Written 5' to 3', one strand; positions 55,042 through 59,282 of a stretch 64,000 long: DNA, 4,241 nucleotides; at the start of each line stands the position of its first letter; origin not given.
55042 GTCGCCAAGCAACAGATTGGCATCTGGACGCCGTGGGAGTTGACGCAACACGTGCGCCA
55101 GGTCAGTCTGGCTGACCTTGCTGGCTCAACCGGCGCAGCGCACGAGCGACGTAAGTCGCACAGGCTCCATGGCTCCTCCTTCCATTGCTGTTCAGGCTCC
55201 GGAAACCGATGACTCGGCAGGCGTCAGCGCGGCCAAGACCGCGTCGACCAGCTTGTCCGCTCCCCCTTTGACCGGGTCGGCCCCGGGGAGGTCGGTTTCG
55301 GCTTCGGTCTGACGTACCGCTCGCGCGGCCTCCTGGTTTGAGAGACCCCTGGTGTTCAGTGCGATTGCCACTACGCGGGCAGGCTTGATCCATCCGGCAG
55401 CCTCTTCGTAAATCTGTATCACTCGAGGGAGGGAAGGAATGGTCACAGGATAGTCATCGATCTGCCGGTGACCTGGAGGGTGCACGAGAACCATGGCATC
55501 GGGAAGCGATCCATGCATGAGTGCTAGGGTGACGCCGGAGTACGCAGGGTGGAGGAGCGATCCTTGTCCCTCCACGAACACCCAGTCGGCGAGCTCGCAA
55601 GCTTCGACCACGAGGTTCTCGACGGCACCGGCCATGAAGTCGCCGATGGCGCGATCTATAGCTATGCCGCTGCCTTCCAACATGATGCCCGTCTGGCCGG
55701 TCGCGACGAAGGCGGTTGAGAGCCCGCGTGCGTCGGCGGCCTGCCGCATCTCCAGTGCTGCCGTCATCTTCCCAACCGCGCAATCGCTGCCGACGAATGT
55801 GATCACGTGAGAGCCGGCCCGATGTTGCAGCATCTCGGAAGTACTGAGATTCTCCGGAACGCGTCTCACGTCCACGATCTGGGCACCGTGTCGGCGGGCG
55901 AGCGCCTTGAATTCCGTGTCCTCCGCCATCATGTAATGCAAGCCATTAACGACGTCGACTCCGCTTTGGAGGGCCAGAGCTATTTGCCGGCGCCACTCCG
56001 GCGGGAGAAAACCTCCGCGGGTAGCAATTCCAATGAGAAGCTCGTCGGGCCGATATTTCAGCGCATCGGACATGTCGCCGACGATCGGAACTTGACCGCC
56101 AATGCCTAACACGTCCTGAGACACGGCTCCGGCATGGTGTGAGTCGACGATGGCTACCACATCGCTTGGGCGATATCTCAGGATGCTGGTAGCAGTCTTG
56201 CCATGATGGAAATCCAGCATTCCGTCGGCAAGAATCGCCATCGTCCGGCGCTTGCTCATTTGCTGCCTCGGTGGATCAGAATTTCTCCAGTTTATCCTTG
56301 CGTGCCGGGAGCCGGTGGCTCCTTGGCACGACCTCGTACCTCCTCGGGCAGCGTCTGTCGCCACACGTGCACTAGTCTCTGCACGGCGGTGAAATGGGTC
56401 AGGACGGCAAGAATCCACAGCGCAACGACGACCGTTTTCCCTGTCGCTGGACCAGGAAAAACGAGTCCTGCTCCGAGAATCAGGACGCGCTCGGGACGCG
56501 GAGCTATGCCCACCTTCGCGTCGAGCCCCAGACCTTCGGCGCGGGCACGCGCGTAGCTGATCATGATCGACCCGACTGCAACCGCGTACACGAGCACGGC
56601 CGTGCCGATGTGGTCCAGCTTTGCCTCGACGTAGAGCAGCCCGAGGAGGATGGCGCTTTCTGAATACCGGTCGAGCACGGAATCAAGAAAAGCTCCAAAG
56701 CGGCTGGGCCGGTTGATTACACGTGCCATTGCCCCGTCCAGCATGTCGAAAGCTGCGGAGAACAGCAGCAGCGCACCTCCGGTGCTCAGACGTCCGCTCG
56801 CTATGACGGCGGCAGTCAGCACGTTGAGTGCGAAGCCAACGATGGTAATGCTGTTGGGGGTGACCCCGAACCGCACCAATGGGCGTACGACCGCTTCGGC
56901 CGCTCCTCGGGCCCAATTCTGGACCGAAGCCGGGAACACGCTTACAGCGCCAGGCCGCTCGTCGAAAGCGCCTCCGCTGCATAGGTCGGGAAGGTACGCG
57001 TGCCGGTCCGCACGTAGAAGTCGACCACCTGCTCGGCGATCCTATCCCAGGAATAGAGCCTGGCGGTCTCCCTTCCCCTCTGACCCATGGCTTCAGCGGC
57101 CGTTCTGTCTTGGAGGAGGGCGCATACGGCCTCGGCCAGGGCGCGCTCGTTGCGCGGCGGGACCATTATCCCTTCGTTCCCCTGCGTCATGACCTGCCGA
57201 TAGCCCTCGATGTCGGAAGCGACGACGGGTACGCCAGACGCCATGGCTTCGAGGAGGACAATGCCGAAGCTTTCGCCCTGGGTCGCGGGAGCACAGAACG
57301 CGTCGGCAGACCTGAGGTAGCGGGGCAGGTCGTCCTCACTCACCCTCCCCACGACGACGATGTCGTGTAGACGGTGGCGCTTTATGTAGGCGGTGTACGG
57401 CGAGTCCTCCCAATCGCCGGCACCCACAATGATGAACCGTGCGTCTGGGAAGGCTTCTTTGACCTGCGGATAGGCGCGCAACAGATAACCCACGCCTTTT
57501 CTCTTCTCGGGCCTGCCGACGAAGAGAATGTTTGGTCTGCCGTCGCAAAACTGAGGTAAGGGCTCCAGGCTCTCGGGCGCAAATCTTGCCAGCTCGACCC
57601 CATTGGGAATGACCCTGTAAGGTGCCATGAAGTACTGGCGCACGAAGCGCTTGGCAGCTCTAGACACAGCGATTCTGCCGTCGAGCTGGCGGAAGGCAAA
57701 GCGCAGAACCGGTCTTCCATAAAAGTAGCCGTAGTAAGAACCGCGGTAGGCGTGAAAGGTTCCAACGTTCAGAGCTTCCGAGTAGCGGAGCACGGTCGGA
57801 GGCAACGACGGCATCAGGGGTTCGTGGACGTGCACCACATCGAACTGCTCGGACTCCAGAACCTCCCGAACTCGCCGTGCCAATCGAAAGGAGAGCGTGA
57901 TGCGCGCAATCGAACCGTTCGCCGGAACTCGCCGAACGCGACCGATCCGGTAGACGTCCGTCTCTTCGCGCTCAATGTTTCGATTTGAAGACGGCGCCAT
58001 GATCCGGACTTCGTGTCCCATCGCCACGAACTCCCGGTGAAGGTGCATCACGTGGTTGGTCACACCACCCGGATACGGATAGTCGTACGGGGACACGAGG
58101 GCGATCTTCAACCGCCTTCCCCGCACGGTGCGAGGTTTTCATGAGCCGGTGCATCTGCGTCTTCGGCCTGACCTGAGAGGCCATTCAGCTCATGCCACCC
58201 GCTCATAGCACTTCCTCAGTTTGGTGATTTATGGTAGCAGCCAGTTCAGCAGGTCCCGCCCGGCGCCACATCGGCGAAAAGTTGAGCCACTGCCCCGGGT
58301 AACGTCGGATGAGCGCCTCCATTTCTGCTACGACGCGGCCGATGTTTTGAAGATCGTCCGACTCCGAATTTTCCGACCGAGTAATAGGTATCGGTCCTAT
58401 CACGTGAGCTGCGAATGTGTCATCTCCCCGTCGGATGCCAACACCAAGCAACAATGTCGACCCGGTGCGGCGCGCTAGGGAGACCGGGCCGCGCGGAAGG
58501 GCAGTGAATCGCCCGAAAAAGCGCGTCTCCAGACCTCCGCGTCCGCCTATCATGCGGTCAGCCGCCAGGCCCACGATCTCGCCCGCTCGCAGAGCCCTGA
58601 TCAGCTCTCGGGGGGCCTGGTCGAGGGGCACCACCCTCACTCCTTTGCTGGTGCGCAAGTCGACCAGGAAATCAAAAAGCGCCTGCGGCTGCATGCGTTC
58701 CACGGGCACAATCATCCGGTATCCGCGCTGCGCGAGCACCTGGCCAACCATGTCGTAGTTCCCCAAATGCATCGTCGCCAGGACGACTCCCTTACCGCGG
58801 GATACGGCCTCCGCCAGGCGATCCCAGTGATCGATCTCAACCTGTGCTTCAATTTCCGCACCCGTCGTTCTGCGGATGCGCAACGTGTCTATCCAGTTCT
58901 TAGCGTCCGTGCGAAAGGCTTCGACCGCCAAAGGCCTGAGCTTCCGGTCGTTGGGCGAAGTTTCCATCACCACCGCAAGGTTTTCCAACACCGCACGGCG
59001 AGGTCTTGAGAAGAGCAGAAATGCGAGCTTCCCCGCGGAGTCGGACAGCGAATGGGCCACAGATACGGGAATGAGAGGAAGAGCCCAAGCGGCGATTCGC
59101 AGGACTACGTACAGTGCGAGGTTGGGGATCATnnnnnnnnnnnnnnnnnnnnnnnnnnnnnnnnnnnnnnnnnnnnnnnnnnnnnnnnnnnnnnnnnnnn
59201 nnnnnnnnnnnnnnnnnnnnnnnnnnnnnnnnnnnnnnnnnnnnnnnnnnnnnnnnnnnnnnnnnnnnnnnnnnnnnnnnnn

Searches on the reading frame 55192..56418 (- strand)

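Call 81: search_protein_families(library=pfam, proteins=[window:55192-56418:-], max_evalue=0.00001)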
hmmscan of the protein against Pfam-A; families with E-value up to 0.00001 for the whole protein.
window:55192-56418:- (408 aa): 2 families
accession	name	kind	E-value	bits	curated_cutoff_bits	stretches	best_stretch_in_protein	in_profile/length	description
PF07755.17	DUF1611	-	1.7e-70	236.9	25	1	202-391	11-201/201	Domain of unknown function (DUF1611_C) P-loop domain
PF17396.8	DUF1611_N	-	1.2e-27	96.5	22.6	1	94-186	2-94/95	Domain of unknown function (DUF1611_N) Rossmann-like domain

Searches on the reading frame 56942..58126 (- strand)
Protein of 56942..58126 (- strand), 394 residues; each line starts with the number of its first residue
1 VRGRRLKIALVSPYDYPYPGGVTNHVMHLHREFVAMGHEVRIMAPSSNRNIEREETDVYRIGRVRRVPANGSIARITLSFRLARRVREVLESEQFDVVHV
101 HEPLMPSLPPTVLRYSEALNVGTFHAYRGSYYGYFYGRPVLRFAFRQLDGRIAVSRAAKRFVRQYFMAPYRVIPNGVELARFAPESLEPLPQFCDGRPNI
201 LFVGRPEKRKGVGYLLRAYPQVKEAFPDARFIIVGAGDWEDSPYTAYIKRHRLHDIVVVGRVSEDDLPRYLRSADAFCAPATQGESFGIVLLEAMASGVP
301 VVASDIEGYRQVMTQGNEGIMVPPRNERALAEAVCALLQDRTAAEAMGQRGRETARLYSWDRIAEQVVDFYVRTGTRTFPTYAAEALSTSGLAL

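Call 81: search_protein_families(library=pfam, proteins=[window:56942-58126:-], max_evalue=0.00001)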
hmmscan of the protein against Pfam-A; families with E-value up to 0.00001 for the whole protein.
window:56942-58126:- (394 aa): 6 families
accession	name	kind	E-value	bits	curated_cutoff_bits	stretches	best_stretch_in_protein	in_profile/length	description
PF00534.26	Glycos_transf_1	-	3.4e-40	137.8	26.4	1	196-353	14-171/172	Glycosyl transferases group 1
PF13692.12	Glyco_trans_1_4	-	1.5e-39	135.9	27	1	197-340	1-142/142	Glycosyl transferases group 1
PF13439.12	Glyco_transf_4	-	6.7e-27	95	28.5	1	19-181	1-170/170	Glycosyltransferase Family 4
PF13579.12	Glyco_trans_4_4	-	4.8e-16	59.9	29.7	1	20-176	1-158/158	Glycosyl transferase 4-like domain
PF13524.12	Glyco_trans_1_2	-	2.6e-13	50.6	25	1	222-368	9-143/144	Glycosyl transferase-like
PF20706.3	GT4-conflict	-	3.5e-12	46.5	26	1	191-366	193-384/385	Family 4 Glycosyltransferase in conflict systems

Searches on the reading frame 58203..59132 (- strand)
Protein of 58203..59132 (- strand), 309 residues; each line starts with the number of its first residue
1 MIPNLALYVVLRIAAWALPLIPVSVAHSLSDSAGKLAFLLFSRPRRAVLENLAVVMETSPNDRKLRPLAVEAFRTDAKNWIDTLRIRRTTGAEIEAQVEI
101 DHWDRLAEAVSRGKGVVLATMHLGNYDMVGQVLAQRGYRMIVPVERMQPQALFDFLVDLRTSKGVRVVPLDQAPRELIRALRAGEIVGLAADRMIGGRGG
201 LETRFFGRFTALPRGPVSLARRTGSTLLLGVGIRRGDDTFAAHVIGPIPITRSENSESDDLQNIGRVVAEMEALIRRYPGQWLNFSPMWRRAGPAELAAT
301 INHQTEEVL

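Call 81: search_protein_families(library=pfam, proteins=[window:58203-59132:-], max_evalue=0.00001)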
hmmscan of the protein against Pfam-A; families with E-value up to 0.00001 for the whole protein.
window:58203-59132:- (309 aa): 1 family
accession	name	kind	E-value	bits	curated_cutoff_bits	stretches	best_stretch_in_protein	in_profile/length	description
PF03279.18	Lip_A_acyltrans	-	4.9e-37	128.1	22.3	1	12-290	20-294/295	Bacterial lipid A biosynthesis acyltransferase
